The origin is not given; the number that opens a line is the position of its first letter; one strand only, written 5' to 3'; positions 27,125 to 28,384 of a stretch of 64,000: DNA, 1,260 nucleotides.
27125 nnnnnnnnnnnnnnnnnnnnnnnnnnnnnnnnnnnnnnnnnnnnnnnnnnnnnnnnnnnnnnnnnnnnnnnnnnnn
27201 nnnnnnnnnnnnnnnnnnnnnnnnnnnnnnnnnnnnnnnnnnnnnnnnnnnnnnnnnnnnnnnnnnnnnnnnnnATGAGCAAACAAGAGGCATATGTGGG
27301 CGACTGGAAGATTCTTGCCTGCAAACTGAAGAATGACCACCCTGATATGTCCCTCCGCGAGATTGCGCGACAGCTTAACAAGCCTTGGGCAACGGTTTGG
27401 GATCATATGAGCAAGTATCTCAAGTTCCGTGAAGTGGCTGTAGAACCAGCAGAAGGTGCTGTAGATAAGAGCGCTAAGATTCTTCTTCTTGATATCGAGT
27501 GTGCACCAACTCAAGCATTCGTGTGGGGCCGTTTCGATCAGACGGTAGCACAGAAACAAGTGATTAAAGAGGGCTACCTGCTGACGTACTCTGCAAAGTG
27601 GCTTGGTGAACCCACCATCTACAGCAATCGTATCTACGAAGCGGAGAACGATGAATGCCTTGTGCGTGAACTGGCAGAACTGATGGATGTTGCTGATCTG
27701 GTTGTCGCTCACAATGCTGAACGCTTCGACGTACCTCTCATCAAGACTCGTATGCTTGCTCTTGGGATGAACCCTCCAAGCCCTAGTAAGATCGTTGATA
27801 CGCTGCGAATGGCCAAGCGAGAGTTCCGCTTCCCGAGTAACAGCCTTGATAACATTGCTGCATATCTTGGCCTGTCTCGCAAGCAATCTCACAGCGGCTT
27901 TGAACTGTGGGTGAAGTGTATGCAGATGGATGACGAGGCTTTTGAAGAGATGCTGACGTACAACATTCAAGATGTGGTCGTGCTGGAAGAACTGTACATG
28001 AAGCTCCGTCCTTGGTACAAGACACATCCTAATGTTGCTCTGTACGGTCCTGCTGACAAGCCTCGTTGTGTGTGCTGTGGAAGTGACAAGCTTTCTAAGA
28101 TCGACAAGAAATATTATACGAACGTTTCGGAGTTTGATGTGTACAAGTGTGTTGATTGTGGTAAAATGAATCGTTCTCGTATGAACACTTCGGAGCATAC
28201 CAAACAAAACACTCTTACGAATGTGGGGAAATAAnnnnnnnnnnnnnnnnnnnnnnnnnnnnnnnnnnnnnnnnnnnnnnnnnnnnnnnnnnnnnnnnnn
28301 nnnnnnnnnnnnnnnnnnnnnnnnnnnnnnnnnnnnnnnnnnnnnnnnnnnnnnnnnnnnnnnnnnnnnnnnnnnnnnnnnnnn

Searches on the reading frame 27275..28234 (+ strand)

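Call 97: search_protein_families(library=pfam, proteins=[window:27275-28234:+], max_evalue=0.001)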
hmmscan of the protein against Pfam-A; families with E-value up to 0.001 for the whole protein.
window:27275-28234:+ (319 aa): 3 families
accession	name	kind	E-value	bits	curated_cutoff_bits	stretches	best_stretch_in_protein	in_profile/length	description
PF13482.12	RNase_H_2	-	7.1e-14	52.5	22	1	117-244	35-164/165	RNase_H superfamily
PF00929.31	RNase_T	-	1.5e-08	35.8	24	1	127-208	72-153/164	Exonuclease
PF13412.12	HTH_24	-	0.00049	20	21.9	0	21-47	14-40/48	Winged helix-turn-helix DNA-binding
